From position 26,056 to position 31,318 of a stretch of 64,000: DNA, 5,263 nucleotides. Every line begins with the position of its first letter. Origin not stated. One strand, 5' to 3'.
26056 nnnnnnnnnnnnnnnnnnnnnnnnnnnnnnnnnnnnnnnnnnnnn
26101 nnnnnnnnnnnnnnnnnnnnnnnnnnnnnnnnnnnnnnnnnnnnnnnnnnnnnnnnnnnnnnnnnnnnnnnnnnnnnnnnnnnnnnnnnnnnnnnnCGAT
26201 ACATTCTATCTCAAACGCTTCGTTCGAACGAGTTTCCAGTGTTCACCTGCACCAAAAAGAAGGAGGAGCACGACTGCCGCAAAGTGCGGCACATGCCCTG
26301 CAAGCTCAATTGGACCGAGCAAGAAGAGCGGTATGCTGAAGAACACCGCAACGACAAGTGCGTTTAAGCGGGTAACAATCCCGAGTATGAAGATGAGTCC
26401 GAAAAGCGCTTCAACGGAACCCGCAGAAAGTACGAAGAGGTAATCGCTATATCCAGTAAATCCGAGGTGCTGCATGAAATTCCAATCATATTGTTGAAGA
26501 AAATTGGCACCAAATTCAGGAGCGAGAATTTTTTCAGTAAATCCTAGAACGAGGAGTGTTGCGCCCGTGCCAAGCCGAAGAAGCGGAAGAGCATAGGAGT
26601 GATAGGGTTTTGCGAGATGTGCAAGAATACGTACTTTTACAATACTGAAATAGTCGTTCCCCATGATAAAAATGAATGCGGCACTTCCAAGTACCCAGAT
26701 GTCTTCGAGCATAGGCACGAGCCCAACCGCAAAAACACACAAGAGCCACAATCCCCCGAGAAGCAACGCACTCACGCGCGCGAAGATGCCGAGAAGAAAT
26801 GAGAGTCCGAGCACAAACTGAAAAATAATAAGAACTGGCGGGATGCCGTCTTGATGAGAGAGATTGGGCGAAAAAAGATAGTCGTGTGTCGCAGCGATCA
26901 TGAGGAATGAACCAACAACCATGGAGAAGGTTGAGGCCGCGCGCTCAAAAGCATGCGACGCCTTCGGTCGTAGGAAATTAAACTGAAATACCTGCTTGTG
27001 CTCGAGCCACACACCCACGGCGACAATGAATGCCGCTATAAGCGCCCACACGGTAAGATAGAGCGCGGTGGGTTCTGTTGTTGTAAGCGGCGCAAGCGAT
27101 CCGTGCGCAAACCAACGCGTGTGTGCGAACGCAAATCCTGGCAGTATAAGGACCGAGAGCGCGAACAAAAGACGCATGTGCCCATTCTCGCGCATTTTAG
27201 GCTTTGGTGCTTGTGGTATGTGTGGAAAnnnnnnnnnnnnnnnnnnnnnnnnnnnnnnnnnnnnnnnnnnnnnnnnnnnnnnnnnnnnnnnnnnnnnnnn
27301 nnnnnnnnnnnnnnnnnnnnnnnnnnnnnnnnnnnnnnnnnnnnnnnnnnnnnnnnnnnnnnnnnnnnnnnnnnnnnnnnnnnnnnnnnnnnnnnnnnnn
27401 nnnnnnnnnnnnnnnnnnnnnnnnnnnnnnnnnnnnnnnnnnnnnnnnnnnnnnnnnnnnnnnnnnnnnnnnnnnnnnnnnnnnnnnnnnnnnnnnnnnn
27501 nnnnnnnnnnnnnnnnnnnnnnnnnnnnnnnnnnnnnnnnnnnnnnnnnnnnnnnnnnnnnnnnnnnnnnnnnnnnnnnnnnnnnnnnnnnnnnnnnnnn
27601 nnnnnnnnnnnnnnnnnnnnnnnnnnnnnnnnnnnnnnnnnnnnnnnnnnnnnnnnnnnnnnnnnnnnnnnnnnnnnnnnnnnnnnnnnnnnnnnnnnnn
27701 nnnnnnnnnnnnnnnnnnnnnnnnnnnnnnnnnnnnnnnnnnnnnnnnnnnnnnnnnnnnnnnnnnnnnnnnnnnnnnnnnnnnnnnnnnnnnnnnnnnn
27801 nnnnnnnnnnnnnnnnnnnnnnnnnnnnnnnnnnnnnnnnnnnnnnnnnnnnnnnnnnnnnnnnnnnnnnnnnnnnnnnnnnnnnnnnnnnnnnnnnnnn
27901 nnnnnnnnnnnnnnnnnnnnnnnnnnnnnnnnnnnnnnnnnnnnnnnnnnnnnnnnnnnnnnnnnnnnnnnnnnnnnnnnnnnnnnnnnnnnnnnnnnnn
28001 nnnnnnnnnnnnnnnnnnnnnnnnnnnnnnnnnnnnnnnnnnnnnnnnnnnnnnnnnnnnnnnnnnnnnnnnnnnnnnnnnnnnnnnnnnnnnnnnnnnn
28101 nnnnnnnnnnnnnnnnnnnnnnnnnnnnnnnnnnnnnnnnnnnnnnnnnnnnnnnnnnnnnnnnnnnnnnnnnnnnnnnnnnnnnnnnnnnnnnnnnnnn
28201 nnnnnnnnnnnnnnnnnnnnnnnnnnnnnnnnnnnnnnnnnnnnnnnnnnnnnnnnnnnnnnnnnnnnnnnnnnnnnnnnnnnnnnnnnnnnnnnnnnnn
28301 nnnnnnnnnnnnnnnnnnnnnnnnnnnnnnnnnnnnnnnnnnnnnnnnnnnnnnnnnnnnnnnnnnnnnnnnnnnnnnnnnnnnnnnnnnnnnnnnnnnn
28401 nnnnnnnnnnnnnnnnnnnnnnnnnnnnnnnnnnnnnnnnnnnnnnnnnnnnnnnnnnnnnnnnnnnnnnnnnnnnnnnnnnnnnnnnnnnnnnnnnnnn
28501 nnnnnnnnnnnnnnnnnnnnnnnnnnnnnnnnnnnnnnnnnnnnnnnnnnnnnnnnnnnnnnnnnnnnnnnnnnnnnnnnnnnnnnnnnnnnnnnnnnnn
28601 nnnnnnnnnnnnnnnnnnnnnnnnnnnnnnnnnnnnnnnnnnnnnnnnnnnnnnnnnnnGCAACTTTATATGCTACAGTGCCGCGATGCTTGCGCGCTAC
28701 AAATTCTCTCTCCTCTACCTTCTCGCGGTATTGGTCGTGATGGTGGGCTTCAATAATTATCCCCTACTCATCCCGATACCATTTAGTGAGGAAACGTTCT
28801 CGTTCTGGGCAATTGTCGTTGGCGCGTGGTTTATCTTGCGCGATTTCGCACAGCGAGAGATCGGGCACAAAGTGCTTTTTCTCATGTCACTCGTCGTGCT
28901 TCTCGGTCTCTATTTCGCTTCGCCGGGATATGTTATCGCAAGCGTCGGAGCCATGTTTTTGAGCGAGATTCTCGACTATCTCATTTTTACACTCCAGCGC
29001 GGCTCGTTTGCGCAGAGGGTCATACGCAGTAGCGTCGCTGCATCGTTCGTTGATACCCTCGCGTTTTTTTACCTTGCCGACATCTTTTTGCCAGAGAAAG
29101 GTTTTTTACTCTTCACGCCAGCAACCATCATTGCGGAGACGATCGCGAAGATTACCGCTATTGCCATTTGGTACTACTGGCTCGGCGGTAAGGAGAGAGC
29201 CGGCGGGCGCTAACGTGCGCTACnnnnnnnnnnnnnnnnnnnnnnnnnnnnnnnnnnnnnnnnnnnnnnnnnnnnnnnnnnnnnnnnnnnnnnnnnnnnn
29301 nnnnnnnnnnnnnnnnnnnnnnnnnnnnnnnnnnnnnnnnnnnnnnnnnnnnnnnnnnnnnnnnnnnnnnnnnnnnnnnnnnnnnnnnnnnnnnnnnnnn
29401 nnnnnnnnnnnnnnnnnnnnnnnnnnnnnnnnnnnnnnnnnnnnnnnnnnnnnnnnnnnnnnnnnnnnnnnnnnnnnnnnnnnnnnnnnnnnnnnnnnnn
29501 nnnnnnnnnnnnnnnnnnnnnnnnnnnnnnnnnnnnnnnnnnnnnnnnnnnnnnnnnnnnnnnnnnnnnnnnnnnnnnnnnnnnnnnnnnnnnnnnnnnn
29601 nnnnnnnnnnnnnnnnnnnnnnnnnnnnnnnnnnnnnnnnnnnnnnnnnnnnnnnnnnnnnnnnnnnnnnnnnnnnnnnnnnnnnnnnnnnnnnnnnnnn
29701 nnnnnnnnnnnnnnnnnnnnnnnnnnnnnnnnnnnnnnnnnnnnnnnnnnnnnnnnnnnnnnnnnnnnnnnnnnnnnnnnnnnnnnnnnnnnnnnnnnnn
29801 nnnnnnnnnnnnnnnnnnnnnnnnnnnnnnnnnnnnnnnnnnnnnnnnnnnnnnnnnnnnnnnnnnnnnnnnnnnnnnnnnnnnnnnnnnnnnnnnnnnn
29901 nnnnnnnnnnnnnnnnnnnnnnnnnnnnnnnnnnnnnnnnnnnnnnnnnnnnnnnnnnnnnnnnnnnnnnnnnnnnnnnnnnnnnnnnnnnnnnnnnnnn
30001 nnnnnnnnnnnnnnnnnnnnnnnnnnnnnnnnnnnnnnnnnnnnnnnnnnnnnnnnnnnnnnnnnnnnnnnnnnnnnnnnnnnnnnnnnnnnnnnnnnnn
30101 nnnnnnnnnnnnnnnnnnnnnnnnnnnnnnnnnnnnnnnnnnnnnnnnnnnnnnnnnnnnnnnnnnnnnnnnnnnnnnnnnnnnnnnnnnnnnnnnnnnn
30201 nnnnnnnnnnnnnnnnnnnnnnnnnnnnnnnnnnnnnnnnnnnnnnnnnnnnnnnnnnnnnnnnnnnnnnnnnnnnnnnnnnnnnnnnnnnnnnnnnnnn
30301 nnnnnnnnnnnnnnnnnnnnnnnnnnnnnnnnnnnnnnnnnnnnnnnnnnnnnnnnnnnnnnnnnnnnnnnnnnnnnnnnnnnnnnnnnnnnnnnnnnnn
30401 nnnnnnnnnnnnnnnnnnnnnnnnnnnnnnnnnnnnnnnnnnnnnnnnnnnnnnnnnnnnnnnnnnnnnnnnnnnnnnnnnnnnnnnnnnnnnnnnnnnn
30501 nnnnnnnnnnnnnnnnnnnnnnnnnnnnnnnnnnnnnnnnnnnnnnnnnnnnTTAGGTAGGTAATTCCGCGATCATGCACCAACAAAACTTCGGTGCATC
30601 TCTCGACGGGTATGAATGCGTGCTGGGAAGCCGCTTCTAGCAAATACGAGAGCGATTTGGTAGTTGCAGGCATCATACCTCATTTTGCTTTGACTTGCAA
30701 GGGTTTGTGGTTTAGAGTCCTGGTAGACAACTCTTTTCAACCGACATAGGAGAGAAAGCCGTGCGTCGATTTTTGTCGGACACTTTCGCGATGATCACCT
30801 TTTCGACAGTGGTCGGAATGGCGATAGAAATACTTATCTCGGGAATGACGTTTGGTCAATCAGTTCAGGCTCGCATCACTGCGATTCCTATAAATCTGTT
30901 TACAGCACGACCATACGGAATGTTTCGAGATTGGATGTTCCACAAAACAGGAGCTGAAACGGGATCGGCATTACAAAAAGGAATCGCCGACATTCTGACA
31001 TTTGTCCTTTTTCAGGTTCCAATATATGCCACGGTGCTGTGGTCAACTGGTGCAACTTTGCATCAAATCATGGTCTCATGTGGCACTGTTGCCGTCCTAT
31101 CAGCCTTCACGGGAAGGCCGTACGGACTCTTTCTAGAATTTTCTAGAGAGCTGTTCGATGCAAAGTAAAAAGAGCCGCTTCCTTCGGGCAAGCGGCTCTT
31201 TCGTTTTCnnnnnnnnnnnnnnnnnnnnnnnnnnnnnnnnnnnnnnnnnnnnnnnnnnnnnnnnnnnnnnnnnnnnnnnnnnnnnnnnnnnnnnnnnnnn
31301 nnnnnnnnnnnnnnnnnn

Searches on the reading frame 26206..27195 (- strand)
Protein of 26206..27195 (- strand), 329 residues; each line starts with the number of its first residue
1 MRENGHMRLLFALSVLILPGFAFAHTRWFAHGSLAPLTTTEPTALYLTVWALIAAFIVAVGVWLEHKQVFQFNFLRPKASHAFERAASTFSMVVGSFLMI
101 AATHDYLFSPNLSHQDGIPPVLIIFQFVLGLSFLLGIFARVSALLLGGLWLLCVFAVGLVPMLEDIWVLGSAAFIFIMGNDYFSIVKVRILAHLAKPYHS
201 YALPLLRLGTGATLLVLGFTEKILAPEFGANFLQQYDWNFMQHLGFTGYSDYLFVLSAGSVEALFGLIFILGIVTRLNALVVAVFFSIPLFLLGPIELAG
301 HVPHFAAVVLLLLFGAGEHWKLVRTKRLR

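Call 38: search_protein_families(library=pfam, proteins=[window:26206-27195:-], max_evalue=0.0001)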
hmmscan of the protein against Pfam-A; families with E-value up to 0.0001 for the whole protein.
window:26206-27195:- (329 aa): 1 family
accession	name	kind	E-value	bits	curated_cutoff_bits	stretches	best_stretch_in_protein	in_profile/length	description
PF07681.17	DoxX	-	2.8e-07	31.5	23.6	1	205-288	4-78/85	DoxX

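Call 46: search_protein_families(library=pfam, proteins=[window:26206-27195:-], max_evalue=0.001)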
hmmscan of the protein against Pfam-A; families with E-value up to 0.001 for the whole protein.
window:26206-27195:- (329 aa): 1 family
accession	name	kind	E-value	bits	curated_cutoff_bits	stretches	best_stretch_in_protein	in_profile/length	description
PF07681.17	DoxX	-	2.8e-07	31.5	23.6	1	205-288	4-78/85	DoxX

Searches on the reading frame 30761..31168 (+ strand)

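Call 8: search_protein_families(library=pfam, proteins=[window:30761-31168:+], max_evalue=0.001)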
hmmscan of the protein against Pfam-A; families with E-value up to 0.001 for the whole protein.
window:30761-31168:+ (135 aa): 1 family
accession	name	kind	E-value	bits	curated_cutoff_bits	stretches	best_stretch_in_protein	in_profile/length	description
PF06610.18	AlaE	-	5e-46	156.7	25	1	1-133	6-139/141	L-alanine exporter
